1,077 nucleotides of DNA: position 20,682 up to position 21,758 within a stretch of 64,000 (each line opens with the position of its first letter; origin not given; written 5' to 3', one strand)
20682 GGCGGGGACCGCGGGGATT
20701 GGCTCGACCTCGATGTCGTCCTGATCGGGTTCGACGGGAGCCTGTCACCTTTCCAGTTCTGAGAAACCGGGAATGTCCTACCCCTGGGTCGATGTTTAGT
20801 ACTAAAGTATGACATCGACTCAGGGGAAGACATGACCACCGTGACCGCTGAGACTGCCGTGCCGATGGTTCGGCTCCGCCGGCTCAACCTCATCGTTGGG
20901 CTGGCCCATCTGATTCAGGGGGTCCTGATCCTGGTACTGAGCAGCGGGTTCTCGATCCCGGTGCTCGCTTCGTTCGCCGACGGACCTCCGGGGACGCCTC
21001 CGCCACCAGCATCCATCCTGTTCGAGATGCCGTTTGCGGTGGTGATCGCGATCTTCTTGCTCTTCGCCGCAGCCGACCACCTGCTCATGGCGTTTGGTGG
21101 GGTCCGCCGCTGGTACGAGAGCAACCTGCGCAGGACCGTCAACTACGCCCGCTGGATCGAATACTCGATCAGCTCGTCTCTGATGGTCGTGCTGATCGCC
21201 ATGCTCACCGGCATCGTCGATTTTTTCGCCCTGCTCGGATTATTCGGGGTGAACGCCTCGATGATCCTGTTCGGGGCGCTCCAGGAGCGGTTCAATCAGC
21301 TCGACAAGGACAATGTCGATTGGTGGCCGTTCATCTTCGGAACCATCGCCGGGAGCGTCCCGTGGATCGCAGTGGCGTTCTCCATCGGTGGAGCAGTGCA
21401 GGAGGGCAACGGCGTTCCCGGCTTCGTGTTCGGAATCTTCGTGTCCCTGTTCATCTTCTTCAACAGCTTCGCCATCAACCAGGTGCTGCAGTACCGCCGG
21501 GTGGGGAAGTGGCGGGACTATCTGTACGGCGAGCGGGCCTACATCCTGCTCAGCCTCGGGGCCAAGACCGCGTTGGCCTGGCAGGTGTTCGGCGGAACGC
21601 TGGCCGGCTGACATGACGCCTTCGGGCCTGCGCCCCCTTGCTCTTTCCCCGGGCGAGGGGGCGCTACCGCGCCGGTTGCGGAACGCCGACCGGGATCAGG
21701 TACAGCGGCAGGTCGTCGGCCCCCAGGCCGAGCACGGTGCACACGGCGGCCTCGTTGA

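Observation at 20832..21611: Heliorhodopsin gene in an actinobacterial housekeeping neighbourhood, co-directional with the CopG-like gene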

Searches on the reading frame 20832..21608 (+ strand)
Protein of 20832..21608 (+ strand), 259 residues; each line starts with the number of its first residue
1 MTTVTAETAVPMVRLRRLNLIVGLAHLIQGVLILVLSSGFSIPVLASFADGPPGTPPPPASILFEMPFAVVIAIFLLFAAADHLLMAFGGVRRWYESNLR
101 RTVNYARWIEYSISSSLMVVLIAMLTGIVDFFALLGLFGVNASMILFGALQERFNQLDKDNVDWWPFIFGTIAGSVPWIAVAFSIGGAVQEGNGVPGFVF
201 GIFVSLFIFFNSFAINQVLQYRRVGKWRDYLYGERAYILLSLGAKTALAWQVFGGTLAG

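Call 6: search_protein_families(library=pfam, proteins=[window:20832-21608:+], max_evalue=0.01)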
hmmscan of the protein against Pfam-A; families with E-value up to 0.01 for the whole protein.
window:20832-21608:+ (259 aa): 1 family
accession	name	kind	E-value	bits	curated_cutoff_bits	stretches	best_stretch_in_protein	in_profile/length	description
PF18761.7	Heliorhodopsin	-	3.3e-96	321.8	26.7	1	15-257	1-242/242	Heliorhodopsin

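Call 7: search_solved_structures(query=window:20832-21608:+, show_alignments=2)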
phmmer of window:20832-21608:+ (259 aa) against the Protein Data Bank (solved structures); distinct sequences matched with E-value up to 0.001: 6.
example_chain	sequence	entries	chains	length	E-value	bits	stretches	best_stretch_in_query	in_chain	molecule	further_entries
9ljj_A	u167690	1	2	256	3.3e-70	240.1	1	12-257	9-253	Heliorhodopsin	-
6su3_X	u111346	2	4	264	3.7e-70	239.9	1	12-257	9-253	48C12 heliorhodopsin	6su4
6uh3_A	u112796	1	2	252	7.1e-70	239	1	13-257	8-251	Heliorhodopsin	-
6is6_A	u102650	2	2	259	8.8e-59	202.6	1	13-257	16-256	heliorhodopsin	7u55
7clj_A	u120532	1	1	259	2.2e-58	201.3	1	13-257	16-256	heliorhodopsin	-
9vfc_A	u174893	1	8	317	1.3e-37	133.2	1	63-256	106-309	heliorhodopsin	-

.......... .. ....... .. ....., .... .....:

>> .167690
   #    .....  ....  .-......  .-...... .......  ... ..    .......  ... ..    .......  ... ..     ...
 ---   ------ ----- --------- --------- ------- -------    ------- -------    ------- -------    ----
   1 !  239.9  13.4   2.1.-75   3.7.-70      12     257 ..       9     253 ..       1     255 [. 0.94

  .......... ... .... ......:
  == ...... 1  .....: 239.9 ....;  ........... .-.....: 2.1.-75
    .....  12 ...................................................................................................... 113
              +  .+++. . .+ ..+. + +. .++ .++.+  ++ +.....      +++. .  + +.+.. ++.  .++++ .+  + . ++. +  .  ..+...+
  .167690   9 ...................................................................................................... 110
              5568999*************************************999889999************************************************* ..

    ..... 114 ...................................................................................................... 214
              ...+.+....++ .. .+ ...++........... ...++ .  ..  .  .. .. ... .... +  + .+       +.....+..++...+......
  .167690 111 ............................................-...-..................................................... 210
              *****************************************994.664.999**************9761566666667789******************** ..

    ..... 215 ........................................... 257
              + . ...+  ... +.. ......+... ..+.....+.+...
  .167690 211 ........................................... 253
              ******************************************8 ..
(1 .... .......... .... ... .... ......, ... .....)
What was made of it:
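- Checked: PDB 48C12 (6su3): E=3.7e-70, residues 12-257 aligned with 9-253 (call 7).
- The window protein is closest to bacterial 48C12-type HeRs (240 bits, call 7).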

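Call 11: find_homologous_proteins(query=window:20832-21608:+, max_evalue=1e-20)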
Query window:20832-21608:+ (259 aa): 5863 proteins with E <= 1e-20 among 8000 candidates; the best 120 are listed.
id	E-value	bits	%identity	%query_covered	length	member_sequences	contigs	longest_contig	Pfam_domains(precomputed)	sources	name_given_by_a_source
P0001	1.0e-163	561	100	100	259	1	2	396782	PF18761.8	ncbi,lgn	-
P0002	5.1e-133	461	80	100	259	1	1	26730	PF18761.8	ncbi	-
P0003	3.2e-132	458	83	91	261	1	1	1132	PF18761.8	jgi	jgi:hypothetical protein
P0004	3.0e-131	455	79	100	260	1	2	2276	PF18761.8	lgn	-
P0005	3.7e-126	438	81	95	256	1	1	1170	PF18761.8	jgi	jgi:hypothetical protein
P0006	6.2e-125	434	79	100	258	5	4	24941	PF18761.8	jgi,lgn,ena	jgi:hypothetical protein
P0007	1.5e-101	358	64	100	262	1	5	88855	PF18761.8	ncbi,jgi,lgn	-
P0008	5.7e-101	356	64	100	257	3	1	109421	PF18761.8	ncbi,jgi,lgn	-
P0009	8.6e-101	355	65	100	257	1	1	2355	PF18761.8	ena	-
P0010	1.3e-100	355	64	100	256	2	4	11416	PF18761.8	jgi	jgi:hypothetical protein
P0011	1.4e-100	354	65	99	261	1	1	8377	PF18761.8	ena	-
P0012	2.1e-100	354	65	100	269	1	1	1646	PF18761.8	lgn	-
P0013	6.7e-100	352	64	100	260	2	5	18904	PF18761.8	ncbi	-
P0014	1.0e-99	352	66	95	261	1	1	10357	PF18761.8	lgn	-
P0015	3.6e-99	350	63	98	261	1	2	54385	PF18761.8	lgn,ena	-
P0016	5.4e-98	346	61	100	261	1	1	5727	PF18761.8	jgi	jgi:hypothetical protein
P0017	6.4e-98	346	63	99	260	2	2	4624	PF18761.8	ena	-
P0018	8.3e-98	345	63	99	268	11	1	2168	PF18761.8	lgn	-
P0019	1.9e-97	344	65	96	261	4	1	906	PF18761.8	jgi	-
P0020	1.5e-96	341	67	95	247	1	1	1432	PF18761.8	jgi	-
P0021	4.8e-96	340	61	98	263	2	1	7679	PF18761.8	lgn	-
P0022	1.6e-95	338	81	75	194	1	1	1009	PF18761.8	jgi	jgi:hypothetical protein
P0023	1.7e-95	338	65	94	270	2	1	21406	PF18761.8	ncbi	-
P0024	2.3e-95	337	61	98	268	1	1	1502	PF18761.8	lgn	-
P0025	2.7e-95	337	63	95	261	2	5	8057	PF18761.8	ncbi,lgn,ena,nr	ncbi:MAG: heliorhodopsin HeR [Chloroflexi bacterium]|nr:heliorhodopsin HeR [Chloroflexota bacterium]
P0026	4.1e-95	337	65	98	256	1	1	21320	PF18761.8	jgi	jgi:hypothetical protein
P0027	7.2e-95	336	63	95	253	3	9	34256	PF18761.8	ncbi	-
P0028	7.3e-95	336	62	100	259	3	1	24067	PF18761.8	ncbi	-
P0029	9.9e-95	335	64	94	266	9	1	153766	PF18761.8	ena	-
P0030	1.2e-94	335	62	97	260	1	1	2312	PF18761.8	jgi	-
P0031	4.1e-94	333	61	94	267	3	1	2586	PF18761.8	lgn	-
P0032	4.8e-94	333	64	94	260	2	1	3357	PF18761.8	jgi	jgi:hypothetical protein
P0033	5.2e-94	333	62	95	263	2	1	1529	PF18761.8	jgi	jgi:hypothetical protein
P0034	7.6e-94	332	59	99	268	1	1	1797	PF18761.8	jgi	jgi:Heliorhodopsin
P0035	7.7e-94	332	64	95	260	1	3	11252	PF18761.8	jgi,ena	jgi:hypothetical protein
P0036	9.5e-94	332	60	98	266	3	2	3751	PF18761.8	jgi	jgi:hypothetical protein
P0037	1.2e-93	332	64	95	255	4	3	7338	PF18761.8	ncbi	-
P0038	1.6e-93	331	64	94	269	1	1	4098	PF18761.8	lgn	-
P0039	1.7e-93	331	63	98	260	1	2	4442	PF18761.8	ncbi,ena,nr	ncbi:MAG: heliorhodopsin HeR [Chloroflexi bacterium]|nr:heliorhodopsin HeR [Chloroflexota bacterium]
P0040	2.0e-93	331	62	94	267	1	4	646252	PF18761.8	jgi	jgi:hypothetical protein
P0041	2.1e-93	331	63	94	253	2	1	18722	PF18761.8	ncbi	-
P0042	2.4e-93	331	65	95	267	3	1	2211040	PF18761.8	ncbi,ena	-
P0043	2.6e-93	331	62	97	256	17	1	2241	PF18761.8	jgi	jgi:hypothetical protein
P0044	5.4e-93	330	62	94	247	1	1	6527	PF18761.8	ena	-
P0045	6.3e-93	329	63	95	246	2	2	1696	PF18761.8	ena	-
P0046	7.5e-93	329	63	94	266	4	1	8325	PF18761.8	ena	-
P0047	7.9e-93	329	62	98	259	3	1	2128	PF18761.8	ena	-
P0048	9.0e-93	329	62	98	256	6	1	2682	PF18761.8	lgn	-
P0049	9.7e-93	329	59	100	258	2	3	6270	PF18761.8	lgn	-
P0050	1.2e-92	328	60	97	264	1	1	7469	PF18761.8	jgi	jgi:hypothetical protein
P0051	1.3e-92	328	60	97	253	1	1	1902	PF18761.8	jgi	jgi:heliorhodopsin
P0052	1.3e-92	328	61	94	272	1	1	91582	PF18761.8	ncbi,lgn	-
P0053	1.6e-92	328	63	94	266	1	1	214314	PF18761.8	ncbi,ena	-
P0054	1.8e-92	328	63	95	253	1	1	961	PF18761.8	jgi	jgi:hypothetical protein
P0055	2.0e-92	328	59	100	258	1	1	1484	PF18761.8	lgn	-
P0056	2.1e-92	328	60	94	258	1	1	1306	PF18761.8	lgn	-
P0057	2.5e-92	327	64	94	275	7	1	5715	PF18761.8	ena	-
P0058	2.6e-92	327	59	99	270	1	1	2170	PF18761.8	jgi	jgi:hypothetical protein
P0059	2.7e-92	327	60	97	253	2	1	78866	PF18761.8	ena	-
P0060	3.6e-92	327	59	100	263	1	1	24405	PF18761.8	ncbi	-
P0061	4.0e-92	327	59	100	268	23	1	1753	PF18761.8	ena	-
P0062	4.5e-92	327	61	94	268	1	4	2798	PF18761.8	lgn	-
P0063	5.9e-92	326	63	93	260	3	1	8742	PF18761.8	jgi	jgi:hypothetical protein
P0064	8.8e-92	326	57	99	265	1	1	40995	PF18761.8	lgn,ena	-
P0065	1.3e-91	325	61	94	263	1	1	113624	PF18761.8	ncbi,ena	-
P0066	1.4e-91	325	62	94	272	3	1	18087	PF18761.8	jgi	jgi:hypothetical protein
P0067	1.5e-91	325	63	95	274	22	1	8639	PF18761.8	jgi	jgi:hypothetical protein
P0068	1.6e-91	325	61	97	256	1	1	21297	PF18761.8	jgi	jgi:hypothetical protein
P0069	1.8e-91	325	59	100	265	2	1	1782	PF18761.8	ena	-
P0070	2.3e-91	324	63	95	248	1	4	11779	PF18761.8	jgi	jgi:hypothetical protein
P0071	3.1e-91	324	61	95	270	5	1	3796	PF18761.8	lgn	-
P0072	3.2e-91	324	64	94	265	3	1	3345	PF18761.8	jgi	jgi:bacteriorhodopsin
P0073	3.3e-91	324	62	95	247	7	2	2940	PF18761.8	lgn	-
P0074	3.5e-91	324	61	99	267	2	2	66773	PF18761.8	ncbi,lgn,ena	ncbi:MAG TPA: heliorhodopsin HeR [Ilumatobacter sp.]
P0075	3.5e-91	324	61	98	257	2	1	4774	PF18761.8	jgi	jgi:hypothetical protein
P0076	4.1e-91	323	63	95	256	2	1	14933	PF18761.8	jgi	jgi:hypothetical protein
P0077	4.1e-91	323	59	97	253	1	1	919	PF18761.8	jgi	jgi:hypothetical protein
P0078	4.6e-91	323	63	94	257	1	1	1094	PF18761.8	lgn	-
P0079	4.7e-91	323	63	94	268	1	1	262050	PF18761.8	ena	-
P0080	5.1e-91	323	61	98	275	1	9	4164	PF18761.8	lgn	-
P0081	5.7e-91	323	58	96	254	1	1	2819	PF18761.8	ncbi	-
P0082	5.8e-91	323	62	94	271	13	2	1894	PF18761.8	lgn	-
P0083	7.5e-91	323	60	95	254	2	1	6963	PF18761.8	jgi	jgi:hypothetical protein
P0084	8.4e-91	322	63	95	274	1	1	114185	PF18761.8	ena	-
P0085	8.5e-91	322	58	94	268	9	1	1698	PF18761.8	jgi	jgi:hypothetical protein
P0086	8.8e-91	322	59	95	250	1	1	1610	PF18761.8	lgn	-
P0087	1.1e-90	322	60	97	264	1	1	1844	PF18761.8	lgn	-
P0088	1.2e-90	322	62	94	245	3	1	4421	PF18761.8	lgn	-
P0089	1.2e-90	322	59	99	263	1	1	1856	PF18761.8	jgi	jgi:hypothetical protein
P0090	1.3e-90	322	58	97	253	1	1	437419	PF18761.8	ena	-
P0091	1.6e-90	322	62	94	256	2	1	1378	PF18761.8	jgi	jgi:hypothetical protein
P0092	2.0e-90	321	60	98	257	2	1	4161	PF18761.8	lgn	-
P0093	2.4e-90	321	64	95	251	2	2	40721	PF18761.8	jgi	jgi:hypothetical protein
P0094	2.4e-90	321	61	94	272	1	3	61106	PF18761.8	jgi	jgi:hypothetical protein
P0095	2.5e-90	321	57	99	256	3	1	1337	PF18761.8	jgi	-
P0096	2.5e-90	321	63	94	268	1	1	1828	PF18761.8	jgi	-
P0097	2.6e-90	321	60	97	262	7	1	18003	PF18761.8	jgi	jgi:hypothetical protein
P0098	3.3e-90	320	61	98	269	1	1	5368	PF18761.8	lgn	-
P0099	3.7e-90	320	58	94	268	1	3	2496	PF18761.8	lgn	-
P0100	4.2e-90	320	63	96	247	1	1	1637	PF18761.8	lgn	-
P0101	4.2e-90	320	59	94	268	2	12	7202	PF18761.8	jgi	jgi:hypothetical protein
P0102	4.5e-90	320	61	94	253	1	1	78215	PF18761.8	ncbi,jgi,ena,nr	ncbi:MAG: heliorhodopsin HeR [Acidimicrobiia bacterium]|nr:heliorhodopsin HeR [Acidimicrobiia bacter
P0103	6.4e-90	320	61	94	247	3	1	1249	PF18761.8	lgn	-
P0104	6.8e-90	319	58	97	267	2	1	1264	PF18761.8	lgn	-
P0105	7.3e-90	319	60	97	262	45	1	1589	PF18761.8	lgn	-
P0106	7.5e-90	319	63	93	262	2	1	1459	PF18761.8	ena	-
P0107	8.5e-90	319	60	99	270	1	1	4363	PF18761.8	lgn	-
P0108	9.1e-90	319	61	94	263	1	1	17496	PF18761.8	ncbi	ncbi:heliorhodopsin HeR [soil metagenome]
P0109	9.4e-90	319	58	95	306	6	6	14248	PF18761.8,PF01036.25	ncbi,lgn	-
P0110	1.0e-89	319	60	97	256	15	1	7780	PF18761.8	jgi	jgi:Heliorhodopsin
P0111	1.1e-89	319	60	97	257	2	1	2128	PF18761.8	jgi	jgi:hypothetical protein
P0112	1.1e-89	319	59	94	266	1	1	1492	PF18761.8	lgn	-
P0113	1.2e-89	319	60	98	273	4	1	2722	PF18761.8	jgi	jgi:hypothetical protein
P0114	1.2e-89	319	58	99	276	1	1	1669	PF18761.8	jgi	jgi:hypothetical protein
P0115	1.3e-89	319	61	96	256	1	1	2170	PF18761.8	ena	-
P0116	1.3e-89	319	62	95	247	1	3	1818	PF18761.8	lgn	-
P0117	1.4e-89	318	59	94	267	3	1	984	PF18761.8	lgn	-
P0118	1.4e-89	318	60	94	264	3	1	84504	PF18761.8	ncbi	ncbi:MAG: heliorhodopsin HeR [Thermomicrobiales bacterium]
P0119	1.8e-89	318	59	98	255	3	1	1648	PF18761.8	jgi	jgi:hypothetical protein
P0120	1.9e-89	318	59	96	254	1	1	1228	PF18761.8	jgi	-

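Call 12: find_encoding_contigs(protein=P0002, flank=6000, max_places=3)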
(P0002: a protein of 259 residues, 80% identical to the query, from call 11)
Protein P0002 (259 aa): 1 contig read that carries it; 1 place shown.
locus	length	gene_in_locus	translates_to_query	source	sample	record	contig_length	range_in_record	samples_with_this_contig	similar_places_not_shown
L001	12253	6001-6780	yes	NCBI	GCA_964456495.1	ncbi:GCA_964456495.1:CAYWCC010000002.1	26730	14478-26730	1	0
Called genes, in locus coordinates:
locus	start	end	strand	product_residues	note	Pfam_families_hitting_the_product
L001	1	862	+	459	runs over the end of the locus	PF00483:NTP_transferase, PF01128:IspD, PF12804:NTP_transf_3, PF25087:GMPPB_C (faint), PF00132:Hexapep (weak), PF14602:Hexapep_2 (weak)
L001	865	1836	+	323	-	PF13793:Pribosyltran_N, PF00156:Pribosyltran, PF14572:Pribosyl_synth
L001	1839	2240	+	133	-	PF01894:YjbQ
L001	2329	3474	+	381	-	PF00005:ABC_tran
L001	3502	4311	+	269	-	PF00211:Guanylate_cyc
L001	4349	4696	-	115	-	PF02537:CRCB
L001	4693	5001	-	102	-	PF02537:CRCB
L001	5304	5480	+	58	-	-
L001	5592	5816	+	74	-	PF04214:DUF411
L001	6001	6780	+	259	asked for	PF18761:Heliorhodopsin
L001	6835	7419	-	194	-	PF00881:Nitroreductase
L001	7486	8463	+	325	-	PF00583:Acetyltransf_1 (weak), PF13527:Acetyltransf_9 (faint), PF13508:Acetyltransf_7 (weak), PF08445:FR47 (faint), PF00583:Acetyltransf_1, PF13673:Acetyltransf_10 (weak), PF13508:Acetyltransf_7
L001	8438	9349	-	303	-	PF06966:DUF1295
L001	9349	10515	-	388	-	PF03601:Cons_hypoth698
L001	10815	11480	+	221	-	PF01386:Ribosomal_L25p, PF14693:Ribosomal_TL5_C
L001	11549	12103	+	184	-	PF01195:Pept_tRNA_hydro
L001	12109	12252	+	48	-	?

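Call 13: find_encoding_contigs(protein=P0006, flank=6000, max_places=3)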
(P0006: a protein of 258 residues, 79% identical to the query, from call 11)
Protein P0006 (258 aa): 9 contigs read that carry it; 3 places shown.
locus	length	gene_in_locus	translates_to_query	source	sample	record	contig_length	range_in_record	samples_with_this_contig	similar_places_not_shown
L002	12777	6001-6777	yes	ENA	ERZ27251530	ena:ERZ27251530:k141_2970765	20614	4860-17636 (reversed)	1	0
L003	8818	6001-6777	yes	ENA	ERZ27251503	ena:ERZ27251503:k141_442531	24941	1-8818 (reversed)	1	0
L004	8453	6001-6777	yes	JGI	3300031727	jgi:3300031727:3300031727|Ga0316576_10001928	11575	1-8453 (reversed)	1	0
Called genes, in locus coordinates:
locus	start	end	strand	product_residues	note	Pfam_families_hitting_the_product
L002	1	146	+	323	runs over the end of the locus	PF13793:Pribosyltran_N, PF00156:Pribosyltran, PF14572:Pribosyl_synth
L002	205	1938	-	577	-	PF01436:NHL, PF00353:HemolysinCabind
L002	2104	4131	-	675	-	PF14312:FG-GAP_2, PF00353:HemolysinCabind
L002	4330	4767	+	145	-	PF01894:YjbQ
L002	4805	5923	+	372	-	PF00005:ABC_tran, PF13304:AAA_21 (faint), PF17912:OB_MalK, PF08402:TOBE_2 (weak)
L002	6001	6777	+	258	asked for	PF18761:Heliorhodopsin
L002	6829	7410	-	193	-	PF00881:Nitroreductase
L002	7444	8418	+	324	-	PF00583:Acetyltransf_1 (weak), PF13508:Acetyltransf_7 (weak), PF13527:Acetyltransf_9 (faint), PF08445:FR47 (faint), PF13673:Acetyltransf_10 (faint), PF00583:Acetyltransf_1, PF13508:Acetyltransf_7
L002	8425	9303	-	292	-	PF06966:DUF1295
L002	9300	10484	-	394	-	PF03601:Cons_hypoth698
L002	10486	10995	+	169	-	-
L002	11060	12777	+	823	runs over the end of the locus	PF00324:AA_permease, PF13520:AA_permease_2, PF03522:SLC12 (weak)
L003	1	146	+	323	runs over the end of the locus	PF13793:Pribosyltran_N, PF00156:Pribosyltran, PF14572:Pribosyl_synth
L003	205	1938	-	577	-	PF01436:NHL, PF00353:HemolysinCabind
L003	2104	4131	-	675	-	PF14312:FG-GAP_2, PF00353:HemolysinCabind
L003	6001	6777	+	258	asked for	PF18761:Heliorhodopsin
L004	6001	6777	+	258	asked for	PF18761:Heliorhodopsin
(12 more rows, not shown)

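Call 14: find_encoding_contigs(protein=P0001, flank=6000, max_places=3)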
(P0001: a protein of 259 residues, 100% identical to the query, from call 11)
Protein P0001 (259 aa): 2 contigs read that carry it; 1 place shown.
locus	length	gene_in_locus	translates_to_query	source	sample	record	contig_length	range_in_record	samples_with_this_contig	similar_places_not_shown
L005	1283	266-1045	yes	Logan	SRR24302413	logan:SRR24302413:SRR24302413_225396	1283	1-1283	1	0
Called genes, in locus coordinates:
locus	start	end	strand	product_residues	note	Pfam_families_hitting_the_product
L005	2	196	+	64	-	?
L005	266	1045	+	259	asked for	PF18761:Heliorhodopsin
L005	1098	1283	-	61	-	?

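Call 19: find_encoding_contigs(protein=P0007, flank=6000, max_places=2)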
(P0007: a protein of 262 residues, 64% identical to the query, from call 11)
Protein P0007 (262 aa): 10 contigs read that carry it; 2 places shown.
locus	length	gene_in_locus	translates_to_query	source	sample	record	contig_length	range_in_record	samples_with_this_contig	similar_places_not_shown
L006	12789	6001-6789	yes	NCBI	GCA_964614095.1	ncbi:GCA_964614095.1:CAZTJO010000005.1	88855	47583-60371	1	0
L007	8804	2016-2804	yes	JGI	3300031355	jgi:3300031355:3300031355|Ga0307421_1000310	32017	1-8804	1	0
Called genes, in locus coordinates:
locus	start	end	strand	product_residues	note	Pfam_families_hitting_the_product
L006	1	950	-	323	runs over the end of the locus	PF03372:Exo_endo_phos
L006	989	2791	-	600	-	PF02771:Acyl-CoA_dh_N (weak), PF02770:Acyl-CoA_dh_M, PF00441:Acyl-CoA_dh_1, PF22924:ACOX_C_alpha1 (faint), PF12806:Acyl-CoA_dh_C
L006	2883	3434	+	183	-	PF00440:TetR_N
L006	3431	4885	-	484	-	PF01546:Peptidase_M20, PF07687:M20_dimer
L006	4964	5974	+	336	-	PF09752:ABHD18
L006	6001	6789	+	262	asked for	PF18761:Heliorhodopsin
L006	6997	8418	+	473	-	PF04972:BON (weak), PF00691:OmpA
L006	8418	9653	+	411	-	PF06785:UPF0242 (faint), PF08614:ATG16 (faint), PF19220:Rod_CreS (faint), PF23649:FKBP15 (faint), PF27605:ODF2_C (faint), PF27881:CRWN_N (faint), PF24161:CCDC39, PF16808:PKcGMP_CC (faint)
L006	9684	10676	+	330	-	PF21686:LigD_Prim-Pol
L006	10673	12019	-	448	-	PF00079:Serpin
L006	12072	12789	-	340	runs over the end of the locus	PF01068:DNA_ligase_A_M, PF04679:DNA_ligase_A_C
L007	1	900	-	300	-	?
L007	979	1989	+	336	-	PF09752:ABHD18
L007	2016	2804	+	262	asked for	PF18761:Heliorhodopsin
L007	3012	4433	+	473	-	PF04972:BON (weak), PF00691:OmpA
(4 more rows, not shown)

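Call 20: find_encoding_contigs(protein=P0008, flank=6000, max_places=2)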
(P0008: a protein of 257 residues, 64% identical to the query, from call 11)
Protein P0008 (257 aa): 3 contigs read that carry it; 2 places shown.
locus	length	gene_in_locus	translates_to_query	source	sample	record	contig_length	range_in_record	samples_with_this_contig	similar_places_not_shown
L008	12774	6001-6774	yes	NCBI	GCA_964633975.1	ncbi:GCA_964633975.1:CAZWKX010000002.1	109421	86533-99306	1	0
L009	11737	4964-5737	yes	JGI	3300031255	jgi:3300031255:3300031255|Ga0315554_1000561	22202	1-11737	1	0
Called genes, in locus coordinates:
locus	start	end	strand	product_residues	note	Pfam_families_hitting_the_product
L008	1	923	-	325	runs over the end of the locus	PF03372:Exo_endo_phos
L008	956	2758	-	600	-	PF02771:Acyl-CoA_dh_N (weak), PF02770:Acyl-CoA_dh_M, PF00441:Acyl-CoA_dh_1, PF12806:Acyl-CoA_dh_C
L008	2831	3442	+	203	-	PF00440:TetR_N, PF17918:TetR_C_15 (weak)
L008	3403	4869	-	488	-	PF01546:Peptidase_M20, PF07687:M20_dimer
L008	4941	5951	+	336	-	PF09752:ABHD18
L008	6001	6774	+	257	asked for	PF18761:Heliorhodopsin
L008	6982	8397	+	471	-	PF04972:BON (weak), PF05359:DUF748 (faint), PF00691:OmpA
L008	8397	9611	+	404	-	PF08614:ATG16 (faint), PF12795:MscS_porin (faint), PF19220:Rod_CreS (faint), PF24161:CCDC39, PF27954:CCDC192 (faint), PF17098:Wtap (weak), PF16808:PKcGMP_CC (faint)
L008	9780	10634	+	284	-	PF21686:LigD_Prim-Pol, PF01896:DNA_primase_S (weak)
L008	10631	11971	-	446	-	PF00079:Serpin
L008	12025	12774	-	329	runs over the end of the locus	PF01068:DNA_ligase_A_M, PF04679:DNA_ligase_A_C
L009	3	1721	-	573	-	?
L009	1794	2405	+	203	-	PF00440:TetR_N, PF17918:TetR_C_15 (weak)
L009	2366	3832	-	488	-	PF01546:Peptidase_M20, PF07687:M20_dimer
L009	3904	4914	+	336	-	PF09752:ABHD18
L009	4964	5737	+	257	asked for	PF18761:Heliorhodopsin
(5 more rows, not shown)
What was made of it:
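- At 64% identity the neighbours are entirely different, ABHD18 and OmpA (calls 19, 20).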
